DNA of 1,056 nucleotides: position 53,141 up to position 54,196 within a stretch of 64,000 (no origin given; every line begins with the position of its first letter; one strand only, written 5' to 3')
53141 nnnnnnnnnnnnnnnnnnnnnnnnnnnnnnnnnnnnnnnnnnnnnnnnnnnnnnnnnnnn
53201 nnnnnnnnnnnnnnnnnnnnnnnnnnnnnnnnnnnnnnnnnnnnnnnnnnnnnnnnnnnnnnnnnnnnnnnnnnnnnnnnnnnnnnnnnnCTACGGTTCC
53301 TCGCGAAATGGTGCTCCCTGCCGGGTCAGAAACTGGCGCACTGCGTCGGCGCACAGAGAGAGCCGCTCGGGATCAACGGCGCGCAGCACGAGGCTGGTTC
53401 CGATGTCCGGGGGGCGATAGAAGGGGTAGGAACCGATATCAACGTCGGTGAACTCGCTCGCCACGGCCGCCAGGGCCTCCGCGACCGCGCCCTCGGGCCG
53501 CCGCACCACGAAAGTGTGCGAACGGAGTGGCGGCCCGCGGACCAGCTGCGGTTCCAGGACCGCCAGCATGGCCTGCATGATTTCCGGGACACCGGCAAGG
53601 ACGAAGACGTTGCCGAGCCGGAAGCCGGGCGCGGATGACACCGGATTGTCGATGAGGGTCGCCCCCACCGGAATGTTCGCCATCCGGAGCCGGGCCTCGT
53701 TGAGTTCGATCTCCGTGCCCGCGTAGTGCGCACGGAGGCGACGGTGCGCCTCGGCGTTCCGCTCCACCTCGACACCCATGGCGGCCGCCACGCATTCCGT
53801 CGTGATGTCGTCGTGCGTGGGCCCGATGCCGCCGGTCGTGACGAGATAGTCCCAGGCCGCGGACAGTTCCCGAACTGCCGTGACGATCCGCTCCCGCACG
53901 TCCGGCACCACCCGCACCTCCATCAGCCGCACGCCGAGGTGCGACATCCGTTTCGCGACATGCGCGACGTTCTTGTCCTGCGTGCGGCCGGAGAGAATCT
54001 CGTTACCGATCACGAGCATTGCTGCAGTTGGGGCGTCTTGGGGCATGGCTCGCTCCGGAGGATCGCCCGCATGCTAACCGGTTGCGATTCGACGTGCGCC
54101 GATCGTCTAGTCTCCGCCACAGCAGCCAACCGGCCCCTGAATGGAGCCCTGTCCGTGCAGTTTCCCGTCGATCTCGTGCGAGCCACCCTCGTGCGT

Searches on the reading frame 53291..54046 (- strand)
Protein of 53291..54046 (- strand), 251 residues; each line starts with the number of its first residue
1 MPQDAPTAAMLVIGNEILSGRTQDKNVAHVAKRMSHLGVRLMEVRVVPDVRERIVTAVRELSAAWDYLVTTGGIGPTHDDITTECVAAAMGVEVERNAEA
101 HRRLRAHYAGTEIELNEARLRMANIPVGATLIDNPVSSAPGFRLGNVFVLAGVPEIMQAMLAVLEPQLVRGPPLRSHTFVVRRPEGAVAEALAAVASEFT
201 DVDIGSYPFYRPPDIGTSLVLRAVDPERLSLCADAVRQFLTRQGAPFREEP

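Call 13: find_encoding_contigs(protein=window:53291-54046:-, flank=3000, max_places=6)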
Protein window:53291-54046:- (251 aa): 12 contigs read that carry it; 6 places shown.
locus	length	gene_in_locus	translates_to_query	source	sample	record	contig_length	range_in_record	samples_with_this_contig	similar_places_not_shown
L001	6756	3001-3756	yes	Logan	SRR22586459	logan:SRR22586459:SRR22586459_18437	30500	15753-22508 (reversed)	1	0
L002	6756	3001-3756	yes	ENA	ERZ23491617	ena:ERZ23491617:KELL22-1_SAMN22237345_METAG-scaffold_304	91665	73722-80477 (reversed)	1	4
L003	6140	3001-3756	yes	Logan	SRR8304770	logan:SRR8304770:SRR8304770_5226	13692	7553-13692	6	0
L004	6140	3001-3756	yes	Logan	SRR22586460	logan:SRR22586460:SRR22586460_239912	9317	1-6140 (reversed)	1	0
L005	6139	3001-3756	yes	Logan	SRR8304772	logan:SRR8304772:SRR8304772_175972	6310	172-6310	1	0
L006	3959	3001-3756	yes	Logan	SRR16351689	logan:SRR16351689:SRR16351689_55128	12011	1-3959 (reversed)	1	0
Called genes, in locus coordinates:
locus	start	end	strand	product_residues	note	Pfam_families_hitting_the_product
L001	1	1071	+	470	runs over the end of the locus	PF00089:Trypsin, PF13365:Trypsin_2, PF00595:PDZ (weak), PF13180:PDZ_2, PF17820:PDZ_6, PF00595:PDZ, PF13180:PDZ_2, PF17820:PDZ_6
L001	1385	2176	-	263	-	PF00557:Peptidase_M24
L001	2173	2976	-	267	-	PF17746:SfsA_N, PF03749:SfsA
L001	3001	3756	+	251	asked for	PF00994:MoCF_biosynth, PF24102:FLAD1_M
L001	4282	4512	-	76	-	-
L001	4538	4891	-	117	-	-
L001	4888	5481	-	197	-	PF08238:Sel1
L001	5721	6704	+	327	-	PF00493:MCM (weak), PF20030:bpMoxR, PF05496:RuvB_N (faint), PF07726:AAA_3, PF07728:AAA_5, PF17863:AAA_lid_2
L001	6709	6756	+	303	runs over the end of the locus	PF01882:DUF58, PF13519:VWA_2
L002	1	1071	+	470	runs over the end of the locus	PF00089:Trypsin, PF13365:Trypsin_2, PF00595:PDZ (weak), PF13180:PDZ_2, PF17820:PDZ_6, PF00595:PDZ (weak), PF13180:PDZ_2 (weak), PF17820:PDZ_6 (weak)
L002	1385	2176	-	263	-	PF00557:Peptidase_M24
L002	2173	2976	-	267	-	PF17746:SfsA_N, PF03749:SfsA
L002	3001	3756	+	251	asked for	PF00994:MoCF_biosynth, PF24102:FLAD1_M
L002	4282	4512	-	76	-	-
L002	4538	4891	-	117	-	-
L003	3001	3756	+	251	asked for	PF00994:MoCF_biosynth, PF24102:FLAD1_M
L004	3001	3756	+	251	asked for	PF00994:MoCF_biosynth, PF24102:FLAD1_M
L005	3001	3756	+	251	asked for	PF00994:MoCF_biosynth, PF24102:FLAD1_M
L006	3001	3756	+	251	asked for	PF00994:MoCF_biosynth, PF24102:FLAD1_M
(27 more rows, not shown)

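Call 43: search_protein_families(library=pfam, proteins=[window:53291-54046:-], max_evalue=0.01)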
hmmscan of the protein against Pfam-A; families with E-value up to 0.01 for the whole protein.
window:53291-54046:- (251 aa): 2 families
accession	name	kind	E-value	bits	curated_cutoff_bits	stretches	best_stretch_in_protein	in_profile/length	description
PF00994.29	MoCF_biosynth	-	1.2e-30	106.6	26.6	1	9-168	1-142/144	Probable molybdopterin binding domain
PF24102.1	FLAD1_M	-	6.3e-15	55.2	27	1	174-242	2-71/78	FAD synthase, middle domain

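Call 48: find_homologous_proteins(query=window:53291-54046:-, max_evalue=1e-20)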
Query window:53291-54046:- (251 aa): 8000 proteins with E <= 1e-20 among 8000 candidates; the best 120 are listed.
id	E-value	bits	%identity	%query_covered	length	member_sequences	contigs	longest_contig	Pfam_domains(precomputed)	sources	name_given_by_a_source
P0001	5.8e-159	545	100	100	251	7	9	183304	PF00994.30,PF24102.2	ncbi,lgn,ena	-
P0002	9.1e-149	511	93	100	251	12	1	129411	PF00994.30,PF24102.2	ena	-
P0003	1.8e-148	510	94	100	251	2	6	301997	PF00994.30,PF24102.2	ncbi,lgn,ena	-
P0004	3.9e-146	503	92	100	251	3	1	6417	PF00994.30,PF24102.2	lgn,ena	-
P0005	1.9e-138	478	88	100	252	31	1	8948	PF00994.30,PF24102.2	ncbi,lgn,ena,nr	ncbi:MAG: molybdopterin-binding protein [Rhodospirillales bacterium]|nr:molybdopterin-binding protei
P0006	7.9e-138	476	88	100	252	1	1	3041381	PF00994.30,PF24102.2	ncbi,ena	-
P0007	1.0e-137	475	88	99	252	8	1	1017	PF00994.30,PF24102.2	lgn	-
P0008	1.2e-132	459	84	100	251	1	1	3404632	PF00994.30,PF24102.2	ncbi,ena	-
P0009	1.7e-130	452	82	100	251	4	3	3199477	PF00994.30,PF24102.2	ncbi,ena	-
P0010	1.4e-129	449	82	100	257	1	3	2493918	PF00994.30,PF24102.2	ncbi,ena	-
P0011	2.8e-127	441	81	100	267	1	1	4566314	PF00994.30,PF24102.2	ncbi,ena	-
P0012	7.1e-112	391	74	98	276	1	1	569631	PF00994.30,PF24102.2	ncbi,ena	-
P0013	1.2e-111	390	77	97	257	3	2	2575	PF00994.30,PF24102.2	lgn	-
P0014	5.5e-111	388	75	97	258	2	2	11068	PF00994.30,PF24102.2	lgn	-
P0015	7.5e-84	299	61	98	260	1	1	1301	PF00994.30,PF24102.2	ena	-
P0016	3.2e-83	297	60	98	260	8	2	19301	PF00994.30,PF24102.2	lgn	-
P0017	1.7e-82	295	61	96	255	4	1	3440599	PF00994.30,PF24102.2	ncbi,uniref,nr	ncbi:competence/damage-inducible protein A [Indioceanicola profundi]|uniref:competence/damage-induci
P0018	2.0e-82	294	58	100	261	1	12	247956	PF00994.30,PF24102.2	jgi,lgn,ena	-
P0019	9.2e-82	292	60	96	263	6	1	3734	PF00994.30,PF24102.2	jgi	jgi:molybdenum cofactor synthesis domain-containing protein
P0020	1.5e-81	291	63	88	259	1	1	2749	PF00994.30,PF24102.2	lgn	-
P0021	2.7e-81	291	58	100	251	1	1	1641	PF00994.30,PF24102.2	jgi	jgi:molybdenum cofactor synthesis domain-containing protein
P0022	3.6e-81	290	63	87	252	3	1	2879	PF00994.30,PF24102.2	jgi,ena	-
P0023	6.2e-81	289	58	97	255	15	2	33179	PF00994.30,PF24102.2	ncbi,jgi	jgi:molybdenum cofactor synthesis domain-containing protein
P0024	9.6e-81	289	59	98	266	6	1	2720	PF00994.30,PF24102.2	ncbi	ncbi:MAG TPA: competence/damage-inducible protein A [Thalassobaculum sp.]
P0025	4.2e-80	287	56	97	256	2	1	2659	PF00994.30,PF24102.2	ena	-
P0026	4.7e-80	287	62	90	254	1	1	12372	PF00994.30,PF24102.2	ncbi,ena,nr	ncbi:MAG TPA: competence/damage-inducible protein A [Alphaproteobacteria bacterium]|nr:competence/da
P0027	7.2e-80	286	56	95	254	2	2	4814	PF00994.30,PF24102.2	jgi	jgi:molybdenum cofactor synthesis domain-containing protein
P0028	7.5e-80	286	58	98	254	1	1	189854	PF00994.30,PF24102.2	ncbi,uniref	ncbi:competence/damage-inducible protein A [Niveispirillum sp. KHB5.9]|uniref:competence/damage-indu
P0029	7.9e-80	286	59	95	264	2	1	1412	PF00994.30,PF24102.2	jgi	jgi:molybdenum cofactor synthesis domain-containing protein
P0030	9.7e-80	286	57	96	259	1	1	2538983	PF00994.30,PF24102.2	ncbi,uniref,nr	ncbi:competence/damage-inducible protein A [Azospirillum thermophilum]|uniref:Competence/damage-indu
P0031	1.6e-79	285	58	98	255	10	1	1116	PF00994.30,PF24102.2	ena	-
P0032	2.0e-79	284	59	96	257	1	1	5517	PF00994.30,PF24102.2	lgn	-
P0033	2.7e-79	284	62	89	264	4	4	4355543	PF00994.30,PF24102.2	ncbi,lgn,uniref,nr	ncbi:competence/damage-inducible protein A [Rhodospirillum centenum]|uniref:Molybdopterin binding do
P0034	2.9e-79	284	60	97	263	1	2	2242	PF00994.30,PF24102.2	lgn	-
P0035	3.4e-79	284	59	92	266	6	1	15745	PF00994.30,PF24102.2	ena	-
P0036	3.6e-79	284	57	96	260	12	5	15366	PF00994.30,PF24102.2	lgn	-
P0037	4.1e-79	283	60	90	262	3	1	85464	PF00994.30,PF24102.2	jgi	jgi:molybdenum cofactor synthesis domain-containing protein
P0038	4.2e-79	283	56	95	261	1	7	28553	PF00994.30,PF24102.2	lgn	-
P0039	4.4e-79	283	56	95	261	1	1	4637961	PF00994.30,PF24102.2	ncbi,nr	ncbi:MAG: molybdopterin-binding protein [Alphaproteobacteria bacterium]|nr:molybdopterin-binding pro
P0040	5.1e-79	283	59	95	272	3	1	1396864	PF00994.30,PF24102.2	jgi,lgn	jgi:molybdenum cofactor synthesis domain-containing protein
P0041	7.1e-79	283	57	95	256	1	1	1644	PF00994.30,PF24102.2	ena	-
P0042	8.4e-79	282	54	97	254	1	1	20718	PF00994.30,PF24102.2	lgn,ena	-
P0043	8.7e-79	282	59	100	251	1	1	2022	PF00994.30,PF24102.2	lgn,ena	-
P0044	9.5e-79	282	54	98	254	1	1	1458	PF00994.30,PF24102.2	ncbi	-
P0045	1.0e-78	282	58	98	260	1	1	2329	PF00994.30,PF24102.2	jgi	jgi:molybdenum cofactor synthesis domain-containing protein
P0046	1.0e-78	282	56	95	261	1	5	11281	PF00994.30,PF24102.2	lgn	-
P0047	1.0e-78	282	58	95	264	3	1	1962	PF00994.30,PF24102.2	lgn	-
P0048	1.1e-78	282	54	97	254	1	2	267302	PF00994.30,PF24102.2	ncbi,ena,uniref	ncbi:competence/damage-inducible protein A [Thalassospira lucentensis]|uniref:competence/damage-indu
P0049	1.2e-78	282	54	97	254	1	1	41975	PF00994.30,PF24102.2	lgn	-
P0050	1.3e-78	282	55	97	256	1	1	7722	PF00994.30,PF24102.2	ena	-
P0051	1.6e-78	281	57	98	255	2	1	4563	PF00994.30,PF24102.2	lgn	-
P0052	2.0e-78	281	55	97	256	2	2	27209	PF00994.30,PF24102.2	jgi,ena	jgi:Predicted nucleotide-utilizing enzyme related to molybdopterin-biosynthesis enzyme MoeA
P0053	2.2e-78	281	54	97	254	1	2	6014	PF00994.30,PF24102.2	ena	-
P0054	2.2e-78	281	54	97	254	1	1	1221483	PF00994.30,PF24102.2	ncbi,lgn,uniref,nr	ncbi:competence/damage-inducible protein A [Thalassospira lucentensis]|uniref:competence/damage-indu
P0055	2.4e-78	281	58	96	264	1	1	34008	PF00994.30,PF24102.2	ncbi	-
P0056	2.7e-78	281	57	96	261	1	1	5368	PF00994.30,PF24102.2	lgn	-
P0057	2.7e-78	281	56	98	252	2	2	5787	PF00994.30,PF24102.2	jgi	jgi:molybdenum cofactor synthesis domain-containing protein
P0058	2.8e-78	281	58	96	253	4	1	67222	PF00994.30,PF24102.2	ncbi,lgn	-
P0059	3.1e-78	281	57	95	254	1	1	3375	PF00994.30,PF24102.2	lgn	-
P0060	3.4e-78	280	57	98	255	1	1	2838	PF00994.30,PF24102.2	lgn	-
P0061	4.0e-78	280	56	100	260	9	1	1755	PF00994.30,PF24102.2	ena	-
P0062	4.3e-78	280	57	91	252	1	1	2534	PF00994.30,PF24102.2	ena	-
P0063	4.4e-78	280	59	88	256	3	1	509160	PF00994.30,PF24102.2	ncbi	ncbi:competence/damage-inducible protein A [Azospirillum sp. sgz301742]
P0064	5.0e-78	280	59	97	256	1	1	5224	PF00994.30,PF24102.2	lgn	-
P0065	5.4e-78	280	56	100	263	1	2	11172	PF00994.30,PF24102.2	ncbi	-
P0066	5.7e-78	280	58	96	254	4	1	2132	PF00994.30,PF24102.2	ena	-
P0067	7.1e-78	279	54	97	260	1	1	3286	PF00994.30,PF24102.2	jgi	jgi:molybdenum cofactor synthesis domain-containing protein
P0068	7.4e-78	279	58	95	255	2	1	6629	PF00994.30,PF24102.2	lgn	-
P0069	8.3e-78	279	55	100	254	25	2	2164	PF00994.30,PF24102.2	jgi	jgi:molybdenum cofactor synthesis domain-containing protein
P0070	8.8e-78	279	56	100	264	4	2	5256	PF00994.30,PF24102.2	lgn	-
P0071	8.8e-78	279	58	94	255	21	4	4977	PF00994.30,PF24102.2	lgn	-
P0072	9.7e-78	279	56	98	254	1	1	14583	PF00994.30,PF24102.2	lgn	-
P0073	1.0e-77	279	53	97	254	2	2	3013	PF00994.30,PF24102.2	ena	-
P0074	1.0e-77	279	55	100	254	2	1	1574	PF00994.30,PF24102.2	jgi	jgi:molybdenum cofactor synthesis domain-containing protein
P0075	1.1e-77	279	58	94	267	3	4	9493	PF00994.30,PF24102.2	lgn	-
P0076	1.4e-77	278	56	97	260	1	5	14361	PF00994.30,PF24102.2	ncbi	-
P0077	1.4e-77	278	55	97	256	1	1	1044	PF00994.30,PF24102.2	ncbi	-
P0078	1.5e-77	278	59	98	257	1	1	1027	PF00994.30,PF24102.2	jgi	jgi:molybdenum cofactor synthesis domain-containing protein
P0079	1.6e-77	278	56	97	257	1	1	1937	PF00994.30,PF24102.2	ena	-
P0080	1.8e-77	278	55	96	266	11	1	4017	PF00994.30,PF24102.2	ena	-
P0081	1.8e-77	278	59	87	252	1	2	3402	PF00994.30,PF24102.2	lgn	-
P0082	2.0e-77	278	56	97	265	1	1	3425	PF00994.30,PF24102.2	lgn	-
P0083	2.2e-77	278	55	97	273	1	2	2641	PF00994.30,PF24102.2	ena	-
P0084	2.4e-77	278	52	98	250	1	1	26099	PF00994.30,PF24102.2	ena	-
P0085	2.5e-77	278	58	94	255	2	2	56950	PF00994.30,PF24102.2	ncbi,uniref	ncbi:MAG: competence/damage-inducible protein A [Niveispirillum sp.]|uniref:competence/damage-induci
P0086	2.8e-77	277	58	92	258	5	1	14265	PF00994.30,PF24102.2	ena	-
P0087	2.8e-77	277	57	98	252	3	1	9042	PF00994.30,PF24102.2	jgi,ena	jgi:molybdenum cofactor synthesis domain-containing protein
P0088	2.8e-77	277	61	88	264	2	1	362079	PF00994.30,PF24102.2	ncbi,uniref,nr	ncbi:competence/damage-inducible protein A [Oleisolibacter albus]|uniref:competence/damage-inducible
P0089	2.8e-77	277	56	96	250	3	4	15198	PF00994.30,PF24102.2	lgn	-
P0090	2.9e-77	277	55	96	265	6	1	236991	PF00994.30,PF24102.2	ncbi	ncbi:competence/damage-inducible protein A [Azospirillum sp. sgz302134]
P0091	3.0e-77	277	58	98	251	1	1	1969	PF00994.30,PF24102.2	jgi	jgi:molybdenum cofactor synthesis domain-containing protein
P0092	3.0e-77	277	59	86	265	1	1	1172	PF00994.30,PF24102.2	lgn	-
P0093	3.1e-77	277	57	91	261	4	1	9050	PF00994.30,PF24102.2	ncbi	ncbi:MAG TPA: molybdopterin-binding protein [Azospirillum sp.]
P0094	3.7e-77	277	56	100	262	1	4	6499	PF00994.30,PF24102.2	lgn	-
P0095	3.7e-77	277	56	98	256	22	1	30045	PF00994.30,PF24102.2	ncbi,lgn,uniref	ncbi:competence/damage-inducible protein A [Inquilinus sp. YAF38]|uniref:competence/damage-inducible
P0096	3.8e-77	277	57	95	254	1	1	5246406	PF00994.30,PF24102.2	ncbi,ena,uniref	ncbi:competence/damage-inducible protein A [Hwanghaeella sp.]|uniref:competence/damage-inducible pro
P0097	4.2e-77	277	55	99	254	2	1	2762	PF00994.30,PF24102.2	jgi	jgi:molybdenum cofactor synthesis domain-containing protein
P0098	4.6e-77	277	56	97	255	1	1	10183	PF00994.30,PF24102.2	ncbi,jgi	ncbi:MAG: hypothetical protein RLY86_3656 [Pseudomonadota bacterium]|jgi:molybdenum cofactor synthes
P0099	4.7e-77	277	54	100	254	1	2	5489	PF00994.30,PF24102.2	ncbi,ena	-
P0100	5.0e-77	277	54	99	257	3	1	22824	PF00994.30,PF24102.2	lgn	-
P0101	5.1e-77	277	58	96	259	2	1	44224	PF00994.30,PF24102.2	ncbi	-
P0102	5.5e-77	276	57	95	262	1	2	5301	PF00994.30,PF24102.2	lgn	-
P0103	5.5e-77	276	57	98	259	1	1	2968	PF00994.30,PF24102.2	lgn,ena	-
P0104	5.6e-77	276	56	98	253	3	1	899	PF00994.30,PF24102.2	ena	-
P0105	5.8e-77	276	55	98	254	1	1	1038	PF00994.30,PF24102.2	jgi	jgi:molybdenum cofactor synthesis domain-containing protein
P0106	5.9e-77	276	56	97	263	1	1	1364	PF00994.30,PF24102.2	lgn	-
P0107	5.9e-77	276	56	97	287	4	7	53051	PF00994.30,PF24102.2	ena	-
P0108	6.1e-77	276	56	96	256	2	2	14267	PF00994.30,PF24102.2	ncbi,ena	-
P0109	6.1e-77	276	57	94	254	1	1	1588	PF00994.30,PF24102.2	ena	-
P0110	6.1e-77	276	56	98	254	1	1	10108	PF00994.30,PF24102.2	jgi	-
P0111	6.2e-77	276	53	95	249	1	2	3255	PF00994.30,PF24102.2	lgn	-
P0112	6.3e-77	276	57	98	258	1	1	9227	PF00994.30,PF24102.2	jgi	jgi:molybdenum cofactor synthesis domain-containing protein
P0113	6.4e-77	276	54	100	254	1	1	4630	PF00994.30,PF24102.2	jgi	-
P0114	6.7e-77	276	56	99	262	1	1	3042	PF00994.30,PF24102.2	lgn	-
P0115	7.3e-77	276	57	98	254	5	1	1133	PF00994.30,PF24102.2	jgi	jgi:molybdenum cofactor synthesis domain-containing protein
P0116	7.4e-77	276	57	98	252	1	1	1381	PF00994.30,PF24102.2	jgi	jgi:molybdenum cofactor synthesis domain-containing protein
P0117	7.5e-77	276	56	98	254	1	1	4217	PF00994.30,PF24102.2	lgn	-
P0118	7.8e-77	276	57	95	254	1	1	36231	PF00994.30,PF24102.2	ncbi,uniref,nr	ncbi:competence/damage-inducible protein A [Inquilinus limosus]|uniref:Competence/damage-inducible p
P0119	8.0e-77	276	56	98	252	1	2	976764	PF00994.30,PF24102.2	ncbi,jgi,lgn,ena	-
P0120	8.1e-77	276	54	97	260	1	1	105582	PF00994.30,PF24102.2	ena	-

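Call 49: find_encoding_contigs(protein=P0006, flank=1500, max_places=1)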
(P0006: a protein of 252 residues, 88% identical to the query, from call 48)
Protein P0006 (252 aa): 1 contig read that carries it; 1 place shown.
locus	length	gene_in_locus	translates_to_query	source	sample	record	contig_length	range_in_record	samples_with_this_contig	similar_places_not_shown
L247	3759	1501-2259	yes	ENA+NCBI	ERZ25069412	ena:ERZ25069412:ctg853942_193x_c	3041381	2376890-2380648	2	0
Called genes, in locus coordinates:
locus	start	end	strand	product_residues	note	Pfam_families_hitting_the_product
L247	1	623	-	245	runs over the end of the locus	PF00557:Peptidase_M24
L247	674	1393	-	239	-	PF17746:SfsA_N, PF03749:SfsA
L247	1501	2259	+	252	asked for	PF00994:MoCF_biosynth, PF24102:FLAD1_M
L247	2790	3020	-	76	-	-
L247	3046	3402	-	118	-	-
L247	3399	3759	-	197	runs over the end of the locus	PF08238:Sel1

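Call 50: find_encoding_contigs(protein=P0008, flank=1500, max_places=1)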
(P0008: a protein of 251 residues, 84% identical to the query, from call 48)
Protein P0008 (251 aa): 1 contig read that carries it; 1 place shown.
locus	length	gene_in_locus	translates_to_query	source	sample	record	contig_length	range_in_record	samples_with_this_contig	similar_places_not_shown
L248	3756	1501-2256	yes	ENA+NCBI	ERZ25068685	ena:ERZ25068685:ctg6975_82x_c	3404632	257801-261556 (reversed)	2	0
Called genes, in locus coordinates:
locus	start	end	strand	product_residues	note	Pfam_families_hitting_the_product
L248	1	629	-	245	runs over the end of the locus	PF00557:Peptidase_M24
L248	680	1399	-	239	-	PF17746:SfsA_N, PF03749:SfsA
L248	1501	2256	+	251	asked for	PF00994:MoCF_biosynth, PF24102:FLAD1_M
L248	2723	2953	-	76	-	-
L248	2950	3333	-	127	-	-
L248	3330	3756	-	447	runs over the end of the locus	PF08238:Sel1, PF13103:TonB_2 (faint), PF03544:TonB_C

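Call 51: find_encoding_contigs(protein=P0011, flank=1500, max_places=1)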
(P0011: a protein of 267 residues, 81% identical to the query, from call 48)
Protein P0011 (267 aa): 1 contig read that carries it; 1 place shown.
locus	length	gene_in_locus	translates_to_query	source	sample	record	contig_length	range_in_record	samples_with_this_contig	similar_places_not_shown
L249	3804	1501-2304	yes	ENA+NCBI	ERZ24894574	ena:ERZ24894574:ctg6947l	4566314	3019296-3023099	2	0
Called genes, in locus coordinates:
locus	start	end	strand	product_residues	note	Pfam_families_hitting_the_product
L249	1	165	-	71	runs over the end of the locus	-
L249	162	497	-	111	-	-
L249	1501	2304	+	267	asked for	PF00994:MoCF_biosynth, PF24102:FLAD1_M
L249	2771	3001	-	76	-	-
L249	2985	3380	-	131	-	-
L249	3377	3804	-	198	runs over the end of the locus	PF08238:Sel1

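Call 52: find_encoding_contigs(protein=P0012, flank=1500, max_places=1)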
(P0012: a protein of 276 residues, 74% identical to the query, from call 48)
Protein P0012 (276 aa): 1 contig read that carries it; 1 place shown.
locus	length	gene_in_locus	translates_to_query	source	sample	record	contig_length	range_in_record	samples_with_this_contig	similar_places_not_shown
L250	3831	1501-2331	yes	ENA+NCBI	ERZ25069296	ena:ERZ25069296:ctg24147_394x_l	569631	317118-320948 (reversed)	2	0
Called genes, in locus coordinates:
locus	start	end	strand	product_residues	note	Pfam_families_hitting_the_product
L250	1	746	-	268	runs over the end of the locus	PF00557:Peptidase_M24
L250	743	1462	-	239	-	PF17746:SfsA_N, PF03749:SfsA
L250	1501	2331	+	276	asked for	PF00994:MoCF_biosynth, PF24102:FLAD1_M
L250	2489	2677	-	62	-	-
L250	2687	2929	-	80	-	-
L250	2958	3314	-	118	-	-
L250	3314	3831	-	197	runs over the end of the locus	PF08238:Sel1 (weak)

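Call 53: find_encoding_contigs(protein=P0017, flank=1500, max_places=1)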
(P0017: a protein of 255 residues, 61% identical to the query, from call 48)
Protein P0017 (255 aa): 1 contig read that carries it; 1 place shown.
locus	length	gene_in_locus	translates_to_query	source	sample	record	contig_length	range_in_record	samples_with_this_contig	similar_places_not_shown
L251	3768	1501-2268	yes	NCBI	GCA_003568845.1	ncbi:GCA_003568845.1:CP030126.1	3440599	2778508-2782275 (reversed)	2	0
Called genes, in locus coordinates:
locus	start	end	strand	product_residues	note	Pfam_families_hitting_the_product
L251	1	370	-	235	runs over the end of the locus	PF17746:SfsA_N, PF03749:SfsA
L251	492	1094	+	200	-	-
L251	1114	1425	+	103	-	-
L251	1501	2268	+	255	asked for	PF00994:MoCF_biosynth, PF24102:FLAD1_M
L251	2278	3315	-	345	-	PF08238:Sel1, PF01471:PG_binding_1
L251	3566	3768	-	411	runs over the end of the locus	PF06779:MFS_4 (weak), PF07690:MFS_1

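Call 54: find_encoding_contigs(protein=P0033, flank=1500, max_places=1)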
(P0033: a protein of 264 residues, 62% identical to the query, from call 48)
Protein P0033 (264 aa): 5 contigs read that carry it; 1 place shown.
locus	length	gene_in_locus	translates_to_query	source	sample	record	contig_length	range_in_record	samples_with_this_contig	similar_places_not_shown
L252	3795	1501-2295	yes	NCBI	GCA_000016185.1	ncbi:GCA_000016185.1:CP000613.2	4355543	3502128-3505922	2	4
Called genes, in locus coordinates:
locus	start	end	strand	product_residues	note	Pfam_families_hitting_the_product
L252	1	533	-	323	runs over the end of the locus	PF13409:GST_N_2, PF13410:GST_C_2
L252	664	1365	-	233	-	PF17746:SfsA_N, PF03749:SfsA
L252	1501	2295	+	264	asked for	PF00994:MoCF_biosynth, PF24102:FLAD1_M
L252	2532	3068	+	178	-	-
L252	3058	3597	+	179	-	-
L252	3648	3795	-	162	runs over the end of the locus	PF11663:Toxin_YhaV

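Call 55: find_encoding_contigs(protein=P0054, flank=1500, max_places=1)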
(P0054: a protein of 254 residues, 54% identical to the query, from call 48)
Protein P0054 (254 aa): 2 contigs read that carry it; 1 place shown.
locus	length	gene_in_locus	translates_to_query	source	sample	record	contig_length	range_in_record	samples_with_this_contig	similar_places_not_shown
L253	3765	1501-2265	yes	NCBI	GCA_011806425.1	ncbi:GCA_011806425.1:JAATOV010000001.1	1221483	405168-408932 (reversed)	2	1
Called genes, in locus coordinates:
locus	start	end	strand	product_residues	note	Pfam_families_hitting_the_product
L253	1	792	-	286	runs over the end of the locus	PF20434:BD-FAE, PF12146:Hydrolase_4 (faint), PF07859:Abhydrolase_3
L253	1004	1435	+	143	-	PF00293:NUDIX, PF14815:NUDIX_4, PF22327:Nudt16-like (weak)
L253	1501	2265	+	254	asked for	PF00994:MoCF_biosynth, PF24102:FLAD1_M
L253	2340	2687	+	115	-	-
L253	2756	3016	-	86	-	-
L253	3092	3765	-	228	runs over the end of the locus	PF00881:Nitroreductase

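Call 56: find_encoding_contigs(protein=P0030, flank=1500, max_places=1)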
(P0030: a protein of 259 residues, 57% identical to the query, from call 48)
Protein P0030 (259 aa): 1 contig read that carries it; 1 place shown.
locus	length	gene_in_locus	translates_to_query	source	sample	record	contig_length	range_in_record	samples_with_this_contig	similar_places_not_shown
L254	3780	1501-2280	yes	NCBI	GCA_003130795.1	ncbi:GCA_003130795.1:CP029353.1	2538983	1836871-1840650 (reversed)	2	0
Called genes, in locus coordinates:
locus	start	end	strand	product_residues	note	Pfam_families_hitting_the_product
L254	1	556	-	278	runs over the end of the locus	PF00557:Peptidase_M24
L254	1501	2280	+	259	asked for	PF00994:MoCF_biosynth, PF24102:FLAD1_M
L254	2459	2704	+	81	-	-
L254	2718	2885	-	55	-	-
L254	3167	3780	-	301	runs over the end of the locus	PF01256:Carb_kinase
